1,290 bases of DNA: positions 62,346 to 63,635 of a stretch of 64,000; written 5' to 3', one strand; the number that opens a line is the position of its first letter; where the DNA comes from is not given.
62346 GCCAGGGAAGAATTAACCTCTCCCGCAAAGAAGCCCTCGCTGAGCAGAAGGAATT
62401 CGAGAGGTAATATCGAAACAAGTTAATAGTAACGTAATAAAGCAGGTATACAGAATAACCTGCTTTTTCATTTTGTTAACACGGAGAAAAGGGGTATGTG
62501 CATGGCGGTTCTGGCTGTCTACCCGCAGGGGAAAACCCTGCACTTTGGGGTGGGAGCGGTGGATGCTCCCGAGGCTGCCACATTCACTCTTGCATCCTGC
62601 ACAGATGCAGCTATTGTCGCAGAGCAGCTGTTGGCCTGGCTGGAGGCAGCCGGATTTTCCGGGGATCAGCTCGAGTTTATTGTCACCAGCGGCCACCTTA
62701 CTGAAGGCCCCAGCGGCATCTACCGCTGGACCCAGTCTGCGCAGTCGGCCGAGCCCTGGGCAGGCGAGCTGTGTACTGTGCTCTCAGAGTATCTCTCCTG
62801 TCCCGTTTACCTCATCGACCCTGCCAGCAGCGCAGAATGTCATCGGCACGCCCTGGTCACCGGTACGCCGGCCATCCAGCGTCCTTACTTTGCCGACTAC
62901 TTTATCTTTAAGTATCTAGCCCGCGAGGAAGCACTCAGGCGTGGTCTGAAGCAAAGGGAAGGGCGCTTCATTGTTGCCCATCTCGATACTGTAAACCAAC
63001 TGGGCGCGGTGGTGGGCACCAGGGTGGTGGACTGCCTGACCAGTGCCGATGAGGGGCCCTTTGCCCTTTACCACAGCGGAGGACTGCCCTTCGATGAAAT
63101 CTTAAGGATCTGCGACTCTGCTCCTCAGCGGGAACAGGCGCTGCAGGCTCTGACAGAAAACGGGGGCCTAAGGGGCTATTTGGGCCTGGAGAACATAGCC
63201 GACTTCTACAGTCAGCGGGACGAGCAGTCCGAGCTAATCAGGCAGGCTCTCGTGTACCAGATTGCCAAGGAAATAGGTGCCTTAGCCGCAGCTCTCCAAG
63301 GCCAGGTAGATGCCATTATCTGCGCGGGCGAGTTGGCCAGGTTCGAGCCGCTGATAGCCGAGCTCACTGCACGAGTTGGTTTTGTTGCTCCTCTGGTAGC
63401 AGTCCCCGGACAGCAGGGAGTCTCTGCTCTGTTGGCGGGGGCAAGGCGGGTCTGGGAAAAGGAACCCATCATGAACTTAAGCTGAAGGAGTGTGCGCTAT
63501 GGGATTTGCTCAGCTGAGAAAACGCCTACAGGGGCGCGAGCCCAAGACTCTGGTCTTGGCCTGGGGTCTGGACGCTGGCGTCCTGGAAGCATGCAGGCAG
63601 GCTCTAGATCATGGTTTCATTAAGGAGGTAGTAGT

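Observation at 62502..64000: Butyrate-kinase homolog with degenerate ATP/phosphate motifs, encoded with a ptb-like gene downstream of pnp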

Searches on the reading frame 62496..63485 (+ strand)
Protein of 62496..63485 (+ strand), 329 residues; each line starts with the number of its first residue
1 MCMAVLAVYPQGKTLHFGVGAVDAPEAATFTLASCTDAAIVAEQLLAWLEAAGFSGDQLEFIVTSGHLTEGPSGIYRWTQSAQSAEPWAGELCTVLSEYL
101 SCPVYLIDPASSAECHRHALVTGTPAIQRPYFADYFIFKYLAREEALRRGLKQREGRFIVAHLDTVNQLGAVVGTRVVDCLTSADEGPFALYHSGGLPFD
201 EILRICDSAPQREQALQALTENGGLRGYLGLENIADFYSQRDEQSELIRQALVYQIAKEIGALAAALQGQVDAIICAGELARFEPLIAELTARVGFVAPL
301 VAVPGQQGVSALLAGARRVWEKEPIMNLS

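Call 5: search_protein_families(library=pfam, proteins=[window:62496-63482:+], max_evalue=1)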
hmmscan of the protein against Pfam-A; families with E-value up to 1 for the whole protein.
window:62496-63482:+ (329 aa): 1 family
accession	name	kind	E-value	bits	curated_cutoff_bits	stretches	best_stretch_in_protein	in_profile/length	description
PF00871.23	Acetate_kinase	-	0.00041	19.6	22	1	138-278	182-330/392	Acetokinase family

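Call 6: search_protein_families(library=ncbifam, proteins=[window:62496-63482:+], max_evalue=1)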
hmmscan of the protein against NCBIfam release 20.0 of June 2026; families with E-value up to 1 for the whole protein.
window:62496-63482:+ (329 aa): 6 families
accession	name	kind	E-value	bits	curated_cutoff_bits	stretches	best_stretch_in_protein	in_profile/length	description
NF002834.0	PRK03011.1-5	subfamily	1.9e-49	168.7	222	1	42-323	52-349/357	butyrate kinase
TIGR02707.1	butyr_kinase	equivalog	2.8e-42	145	289.1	1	44-321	51-344/351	butyrate kinase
NF009045.0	PRK12379.1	equivalog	1.9e-06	27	580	1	138-292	179-339/402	propionate kinase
NF005462.0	PRK07058.1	equivalog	0.00059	19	486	1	146-285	191-333/396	acetate/propionate family kinase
TIGR00016.1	ackA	subfamily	0.0006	18.6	293.4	1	150-280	201-338/405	acetate/propionate family kinase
NF038179.1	stress_YobI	equivalog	0.27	11.3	33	1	132-141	9-18/21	stress response small protein YobI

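Call 7: find_homologous_proteins(query=window:62496-63482:+)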
Query window:62496-63482:+ (329 aa): 68 proteins with E <= 0.001 among 8000 candidates.
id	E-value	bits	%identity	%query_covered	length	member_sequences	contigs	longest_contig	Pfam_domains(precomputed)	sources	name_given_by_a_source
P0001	2.7e-214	729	100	100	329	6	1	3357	-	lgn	-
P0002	1.0e-127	444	64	99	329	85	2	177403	-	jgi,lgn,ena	jgi:butyrate kinase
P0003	2.8e-113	397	59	99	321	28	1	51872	PF00871.24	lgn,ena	-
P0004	1.4e-111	391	58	99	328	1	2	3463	-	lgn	-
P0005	5.0e-111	389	59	99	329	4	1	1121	-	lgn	-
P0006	1.7e-105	371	56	96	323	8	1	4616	-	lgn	-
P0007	5.2e-97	343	54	99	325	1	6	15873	-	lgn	-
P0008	5.0e-92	327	61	75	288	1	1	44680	-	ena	-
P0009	2.6e-91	325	51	99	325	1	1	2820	-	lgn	-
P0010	1.4e-89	319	47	99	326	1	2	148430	-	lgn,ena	-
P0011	3.4e-89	318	49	99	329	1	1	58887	PF00871.24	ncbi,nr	ncbi:MAG: hypothetical protein GX971_14255 [Firmicutes bacterium]|nr:hypothetical protein [Bacillota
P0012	7.9e-88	313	49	99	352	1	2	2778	-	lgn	-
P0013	1.6e-79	286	51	91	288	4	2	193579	-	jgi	jgi:butyrate kinase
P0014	5.5e-76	274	48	97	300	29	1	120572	-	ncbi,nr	ncbi:MAG: hypothetical protein QM372_01980 [Bacillota bacterium]|nr:hypothetical protein [Bacillota 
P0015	1.3e-73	266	44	96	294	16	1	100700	-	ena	-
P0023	3.6e-68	249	45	95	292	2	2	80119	-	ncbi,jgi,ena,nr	ncbi:MAG: hypothetical protein M0R49_02730 [Limnochordia bacterium]|jgi:butyrate kinase|nr:hypotheti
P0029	6.1e-63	231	39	98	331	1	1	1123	PF00871.24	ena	-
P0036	5.8e-51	192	35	96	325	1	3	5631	PF00871.24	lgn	-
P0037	1.6e-48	184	35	99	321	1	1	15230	-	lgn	-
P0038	3.5e-36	143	32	86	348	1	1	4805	PF00871.24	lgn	-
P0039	4.6e-31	127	35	76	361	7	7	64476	PF00871.24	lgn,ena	-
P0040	1.8e-29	121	34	70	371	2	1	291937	PF00871.24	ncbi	-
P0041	6.1e-29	120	33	76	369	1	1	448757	PF00871.24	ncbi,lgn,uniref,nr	ncbi:butyrate kinase [Bacillus sp. UMB0893]|uniref:butyrate kinase n=1 Tax=Bacillus sp. UMB0893 TaxI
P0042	1.3e-28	118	36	64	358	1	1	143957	PF00871.24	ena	-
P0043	1.3e-28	118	36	64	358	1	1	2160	PF00871.24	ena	-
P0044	1.5e-28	118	36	64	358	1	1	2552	PF00871.24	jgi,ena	jgi:butyrate kinase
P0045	1.6e-28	118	36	64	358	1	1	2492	PF00871.24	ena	-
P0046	1.6e-28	118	36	64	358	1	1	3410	PF00871.24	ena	-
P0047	2.2e-28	118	33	75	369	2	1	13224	PF00871.24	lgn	-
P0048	1.9e-27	115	33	73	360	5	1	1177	PF00871.24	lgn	-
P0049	2.6e-27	114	30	75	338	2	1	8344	PF01869.27,PF00871.24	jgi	jgi:butyrate kinase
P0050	8.1e-27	113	36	68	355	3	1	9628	PF00871.24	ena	-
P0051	1.0e-25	109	37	68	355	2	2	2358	PF00871.24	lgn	-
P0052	2.0e-25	108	34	73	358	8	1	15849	PF01869.27,PF00871.24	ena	-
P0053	2.4e-25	108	34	68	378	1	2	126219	PF00871.24,PF00480.27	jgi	jgi:butyrate kinase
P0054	5.2e-25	107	33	73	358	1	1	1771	PF01869.27,PF00871.24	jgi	jgi:butyrate kinase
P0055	4.0e-24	104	33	72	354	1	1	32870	PF00871.24,PF00480.27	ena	-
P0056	1.4e-23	102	32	68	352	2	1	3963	PF00871.24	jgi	jgi:butyrate kinase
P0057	5.9e-23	100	31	74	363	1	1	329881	PF00871.24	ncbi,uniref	ncbi:butyrate kinase [Bacillus carboniphilus]|uniref:Probable butyrate kinase n=1 Tax=Bacillus carbo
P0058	6.2e-23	100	30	84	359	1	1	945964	PF00871.24,PF00480.27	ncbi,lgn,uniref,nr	ncbi:butyrate kinase [Alkalicoccus daliensis]|uniref:Probable butyrate kinase n=1 Tax=Alkalicoccus d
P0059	7.8e-22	96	28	74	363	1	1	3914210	PF00871.24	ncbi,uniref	ncbi:butyrate kinase [Virgibacillus necropolis]|uniref:butyrate kinase n=1 Tax=Virgibacillus necropo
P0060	1.4e-21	95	28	75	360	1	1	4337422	PF00871.24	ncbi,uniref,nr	ncbi:butyrate kinase [Virgibacillus necropolis]|uniref:Probable butyrate kinase n=1 Tax=Virgibacillu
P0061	1.5e-21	95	29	74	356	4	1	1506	PF00871.24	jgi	-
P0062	2.6e-21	95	32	69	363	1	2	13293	PF00871.24,PF00480.27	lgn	-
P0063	3.5e-21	94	33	68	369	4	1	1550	PF00871.24,PF00480.27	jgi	jgi:butyrate kinase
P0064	4.8e-21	94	31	67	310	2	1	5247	PF00871.24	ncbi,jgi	jgi:butyrate kinase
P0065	5.2e-21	94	28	74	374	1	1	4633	PF00871.24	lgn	-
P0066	8.3e-20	90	27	75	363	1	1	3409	PF00871.24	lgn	-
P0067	3.5e-19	88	32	66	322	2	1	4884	PF01869.27,PF00871.24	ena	-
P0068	4.6e-18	84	29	78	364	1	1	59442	PF00871.24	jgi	jgi:butyrate kinase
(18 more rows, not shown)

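Call 8: search_solved_structures(query=window:62496-63482:+, max_evalue=1, show_alignments=2)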
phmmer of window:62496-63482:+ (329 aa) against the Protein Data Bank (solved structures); distinct sequences matched with E-value up to 1: 11.
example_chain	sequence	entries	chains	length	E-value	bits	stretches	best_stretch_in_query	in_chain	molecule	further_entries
1x9j_A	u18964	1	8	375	8.9e-29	104.2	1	89-322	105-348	Probable butyrate kinase 2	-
1saz_A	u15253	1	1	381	9.3e-29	104.1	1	89-322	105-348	Probable butyrate kinase 2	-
3sk3_A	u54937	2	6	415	0.0072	19.1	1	140-292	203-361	Acetate kinase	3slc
2iir_A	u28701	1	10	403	0.025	17.3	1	140-289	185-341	Acetate kinase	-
1tuu_A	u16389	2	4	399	0.054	16.2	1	137-278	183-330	Acetate kinase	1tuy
1g99_A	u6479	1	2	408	0.057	16.1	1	137-278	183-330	ACETATE KINASE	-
5c17_A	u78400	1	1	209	0.22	14.2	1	10-98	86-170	MerB2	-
9dv8_A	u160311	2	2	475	0.25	14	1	137-282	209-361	Acetate kinase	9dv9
6ioy_A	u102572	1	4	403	0.56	12.9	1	140-281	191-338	Acetate kinase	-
5vcn_A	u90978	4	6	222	0.66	12.6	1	105-156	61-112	PEPTIDASE 1 | Der p 1 allergen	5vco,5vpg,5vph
2as8_A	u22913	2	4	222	0.67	12.6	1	105-156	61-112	Major mite fecal allergen Der p 1 | Der p 1 allergen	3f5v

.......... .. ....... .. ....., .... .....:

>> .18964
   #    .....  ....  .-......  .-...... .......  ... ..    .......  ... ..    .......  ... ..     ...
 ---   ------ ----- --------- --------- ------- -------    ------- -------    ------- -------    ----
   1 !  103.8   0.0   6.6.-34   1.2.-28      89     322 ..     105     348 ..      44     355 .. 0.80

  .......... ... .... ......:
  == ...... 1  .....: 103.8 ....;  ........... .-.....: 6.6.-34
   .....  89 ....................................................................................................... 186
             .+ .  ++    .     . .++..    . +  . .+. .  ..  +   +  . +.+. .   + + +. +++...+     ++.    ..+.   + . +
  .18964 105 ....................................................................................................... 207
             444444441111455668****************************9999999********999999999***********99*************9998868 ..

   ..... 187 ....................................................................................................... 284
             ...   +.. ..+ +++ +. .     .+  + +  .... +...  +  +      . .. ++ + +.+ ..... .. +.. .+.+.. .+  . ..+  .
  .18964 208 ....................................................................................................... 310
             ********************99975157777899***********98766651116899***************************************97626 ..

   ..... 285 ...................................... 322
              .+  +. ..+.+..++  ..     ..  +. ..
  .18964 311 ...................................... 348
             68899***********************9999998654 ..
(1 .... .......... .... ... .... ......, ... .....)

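Call 10: find_encoding_contigs(protein=P0002, flank=10000, max_places=3)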
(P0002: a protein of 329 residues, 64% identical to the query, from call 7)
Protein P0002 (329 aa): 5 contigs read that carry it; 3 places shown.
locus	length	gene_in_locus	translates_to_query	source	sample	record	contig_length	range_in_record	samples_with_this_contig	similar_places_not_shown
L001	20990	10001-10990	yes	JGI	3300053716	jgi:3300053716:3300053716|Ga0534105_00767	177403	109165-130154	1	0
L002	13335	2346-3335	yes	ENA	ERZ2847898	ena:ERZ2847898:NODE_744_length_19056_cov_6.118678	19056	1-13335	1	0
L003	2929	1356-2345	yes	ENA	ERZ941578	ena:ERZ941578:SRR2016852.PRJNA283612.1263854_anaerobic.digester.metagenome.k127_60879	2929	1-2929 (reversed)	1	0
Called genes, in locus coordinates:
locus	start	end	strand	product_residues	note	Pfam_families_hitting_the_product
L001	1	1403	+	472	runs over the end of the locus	PF08529:NusA_N, PF00575:S1 (weak), PF13184:KH_NusA_1st, PF26594:KH_NusA_2nd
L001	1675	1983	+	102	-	PF01248:Ribosomal_L7Ae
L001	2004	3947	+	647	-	PF04760:IF2_N, PF00009:GTP_EFTU, PF00025:Arf (weak), PF00071:Ras (weak), PF01926:MMR_HSR1, PF09439:SRPRB (faint), PF22042:EF-G_D2, PF11987:IF-2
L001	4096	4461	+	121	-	PF02033:RBFA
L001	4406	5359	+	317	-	PF01368:DHH, PF02272:DHHA1 (weak)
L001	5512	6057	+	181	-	PF16198:TruB_C_2 (weak)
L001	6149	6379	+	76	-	-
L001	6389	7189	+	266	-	PF06574:FAD_syn, PF01687:Flavokinase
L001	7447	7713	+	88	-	PF00312:Ribosomal_S15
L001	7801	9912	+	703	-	PF01138:RNase_PH, PF03725:RNase_PH_C, PF03726:PNPase, PF01138:RNase_PH, PF00013:KH_1, PF00575:S1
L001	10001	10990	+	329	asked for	-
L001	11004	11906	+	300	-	PF01515:PTA_PTB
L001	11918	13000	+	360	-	PF00871:Acetate_kinase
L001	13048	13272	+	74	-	PF12797:Fer4_2 (weak), PF00037:Fer4 (weak), PF12837:Fer4_6 (weak), PF13237:Fer4_10 (weak), PF13459:Fer4_15 (faint), PF14697:Fer4_21 (weak), PF12838:Fer4_7, PF13187:Fer4_9 (weak), +2 more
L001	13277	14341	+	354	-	PF01855:POR_N, PF02780:Transketolase_C (faint), PF17147:PFOR_II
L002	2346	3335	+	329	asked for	-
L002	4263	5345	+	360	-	PF00871:Acetate_kinase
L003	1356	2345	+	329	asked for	-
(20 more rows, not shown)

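Call 11: find_encoding_contigs(protein=window:62496-63485:+, flank=10000, max_places=4)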
Protein window:62496-63485:+ (329 aa): 24 contigs read that carry it; 4 places shown.
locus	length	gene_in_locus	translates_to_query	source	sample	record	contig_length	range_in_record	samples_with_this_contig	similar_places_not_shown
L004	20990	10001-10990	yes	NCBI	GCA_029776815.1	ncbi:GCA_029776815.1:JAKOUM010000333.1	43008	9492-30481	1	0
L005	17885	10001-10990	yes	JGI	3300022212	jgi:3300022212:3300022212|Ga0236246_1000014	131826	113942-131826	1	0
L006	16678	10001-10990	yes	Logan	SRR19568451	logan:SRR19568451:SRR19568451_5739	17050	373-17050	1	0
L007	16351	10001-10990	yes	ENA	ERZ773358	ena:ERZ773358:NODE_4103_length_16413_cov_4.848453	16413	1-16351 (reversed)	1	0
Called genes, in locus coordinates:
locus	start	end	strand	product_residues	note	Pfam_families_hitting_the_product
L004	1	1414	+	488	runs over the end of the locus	PF08529:NusA_N, PF00575:S1, PF13184:KH_NusA_1st, PF26594:KH_NusA_2nd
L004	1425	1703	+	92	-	PF04296:YlxR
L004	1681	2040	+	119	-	PF01248:Ribosomal_L7Ae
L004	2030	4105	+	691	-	PF04760:IF2_N, PF00009:GTP_EFTU, PF00025:Arf (weak), PF02421:FeoB_N (weak), PF01926:MMR_HSR1, PF22042:EF-G_D2, PF11987:IF-2, PF03144:GTP_EFTU_D2, +2 more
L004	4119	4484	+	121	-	PF02033:RBFA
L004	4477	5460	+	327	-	PF01368:DHH, PF02272:DHHA1 (weak)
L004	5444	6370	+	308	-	PF01509:TruB_N, PF16198:TruB_C_2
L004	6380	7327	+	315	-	PF06574:FAD_syn, PF01687:Flavokinase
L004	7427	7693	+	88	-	PF00312:Ribosomal_S15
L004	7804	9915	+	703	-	PF01138:RNase_PH, PF03725:RNase_PH_C, PF03726:PNPase, PF01138:RNase_PH, PF03725:RNase_PH_C (weak), PF00013:KH_1, PF00575:S1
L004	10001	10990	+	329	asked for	-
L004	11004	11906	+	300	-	PF01515:PTA_PTB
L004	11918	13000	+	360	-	PF00871:Acetate_kinase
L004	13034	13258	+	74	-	PF12797:Fer4_2 (weak), PF13187:Fer4_9 (faint), PF00037:Fer4, PF12837:Fer4_6 (weak), PF13237:Fer4_10, PF13459:Fer4_15 (faint), PF14697:Fer4_21, PF12838:Fer4_7, +2 more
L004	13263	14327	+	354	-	PF01855:POR_N, PF02780:Transketolase_C (weak), PF17147:PFOR_II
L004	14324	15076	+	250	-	PF02775:TPP_enzyme_C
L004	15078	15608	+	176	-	PF01558:POR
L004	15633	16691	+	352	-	PF12982:DUF3866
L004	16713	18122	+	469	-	PF13263:PHP_C (weak)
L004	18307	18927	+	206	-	PF00300:His_Phos_1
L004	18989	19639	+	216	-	PF01944:SpoIIM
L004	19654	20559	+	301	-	PF02899:Phage_int_SAM_1, PF13495:Phage_int_SAM_4, PF00589:Phage_integrase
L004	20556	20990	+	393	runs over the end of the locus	PF01676:Metalloenzyme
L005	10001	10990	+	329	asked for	-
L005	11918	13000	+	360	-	PF00871:Acetate_kinase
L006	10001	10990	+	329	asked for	-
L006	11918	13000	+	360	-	PF00871:Acetate_kinase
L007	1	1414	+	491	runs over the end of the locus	?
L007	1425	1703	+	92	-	PF04296:YlxR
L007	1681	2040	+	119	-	PF01248:Ribosomal_L7Ae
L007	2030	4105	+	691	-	PF04760:IF2_N, PF00009:GTP_EFTU, PF00025:Arf (weak), PF02421:FeoB_N (weak), PF01926:MMR_HSR1, PF22042:EF-G_D2, PF11987:IF-2, PF03144:GTP_EFTU_D2, +2 more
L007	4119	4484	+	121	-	PF02033:RBFA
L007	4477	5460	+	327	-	PF01368:DHH, PF02272:DHHA1 (weak)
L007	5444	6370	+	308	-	PF01509:TruB_N, PF16198:TruB_C_2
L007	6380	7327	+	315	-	PF06574:FAD_syn, PF01687:Flavokinase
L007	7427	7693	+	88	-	PF00312:Ribosomal_S15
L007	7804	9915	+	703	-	PF01138:RNase_PH, PF03725:RNase_PH_C, PF03726:PNPase, PF01138:RNase_PH, PF03725:RNase_PH_C (weak), PF00013:KH_1, PF00575:S1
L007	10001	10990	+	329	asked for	-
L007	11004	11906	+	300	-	PF01515:PTA_PTB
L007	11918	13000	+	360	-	PF00871:Acetate_kinase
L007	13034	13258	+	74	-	PF12797:Fer4_2 (weak), PF13187:Fer4_9 (faint), PF00037:Fer4, PF12837:Fer4_6 (weak), PF13237:Fer4_10, PF13459:Fer4_15 (faint), PF14697:Fer4_21, PF12838:Fer4_7, +2 more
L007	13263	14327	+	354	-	PF01855:POR_N, PF02780:Transketolase_C (weak), PF17147:PFOR_II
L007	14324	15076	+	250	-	PF02775:TPP_enzyme_C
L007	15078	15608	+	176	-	PF01558:POR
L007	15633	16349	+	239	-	?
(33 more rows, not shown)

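Call 12: find_encoding_contigs(protein=P0011, flank=8000, max_places=2)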
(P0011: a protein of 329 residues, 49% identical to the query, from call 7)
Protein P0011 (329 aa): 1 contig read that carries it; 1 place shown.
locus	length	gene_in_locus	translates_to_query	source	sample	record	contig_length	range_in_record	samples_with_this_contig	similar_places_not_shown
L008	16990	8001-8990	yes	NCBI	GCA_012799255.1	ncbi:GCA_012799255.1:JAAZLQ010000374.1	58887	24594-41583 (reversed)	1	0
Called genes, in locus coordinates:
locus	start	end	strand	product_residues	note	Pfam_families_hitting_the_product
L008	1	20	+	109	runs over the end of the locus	PF01248:Ribosomal_L7Ae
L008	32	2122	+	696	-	PF04760:IF2_N, PF04760:IF2_N, PF00025:Arf (weak), PF00009:GTP_EFTU, PF01926:MMR_HSR1, PF22042:EF-G_D2, PF11987:IF-2, PF03144:GTP_EFTU_D2, +2 more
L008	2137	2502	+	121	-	PF02033:RBFA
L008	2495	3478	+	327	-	PF01368:DHH, PF02272:DHHA1 (weak)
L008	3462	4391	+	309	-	PF01509:TruB_N, PF16198:TruB_C_2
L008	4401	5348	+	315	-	PF06574:FAD_syn, PF01687:Flavokinase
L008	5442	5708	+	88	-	PF00312:Ribosomal_S15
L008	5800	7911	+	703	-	PF01138:RNase_PH, PF03725:RNase_PH_C, PF03726:PNPase, PF01138:RNase_PH, PF00013:KH_1, PF00575:S1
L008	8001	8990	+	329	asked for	PF00871:Acetate_kinase (weak)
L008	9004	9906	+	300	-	PF01515:PTA_PTB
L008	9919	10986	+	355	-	PF00871:Acetate_kinase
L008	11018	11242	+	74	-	PF12797:Fer4_2 (faint), PF13187:Fer4_9 (faint), PF00037:Fer4 (weak), PF12837:Fer4_6 (weak), PF13237:Fer4_10 (weak), PF13459:Fer4_15 (faint), PF14697:Fer4_21, PF12838:Fer4_7, +2 more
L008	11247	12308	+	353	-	PF01855:POR_N, PF02780:Transketolase_C (weak), PF17147:PFOR_II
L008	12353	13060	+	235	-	PF02775:TPP_enzyme_C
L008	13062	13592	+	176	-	PF01558:POR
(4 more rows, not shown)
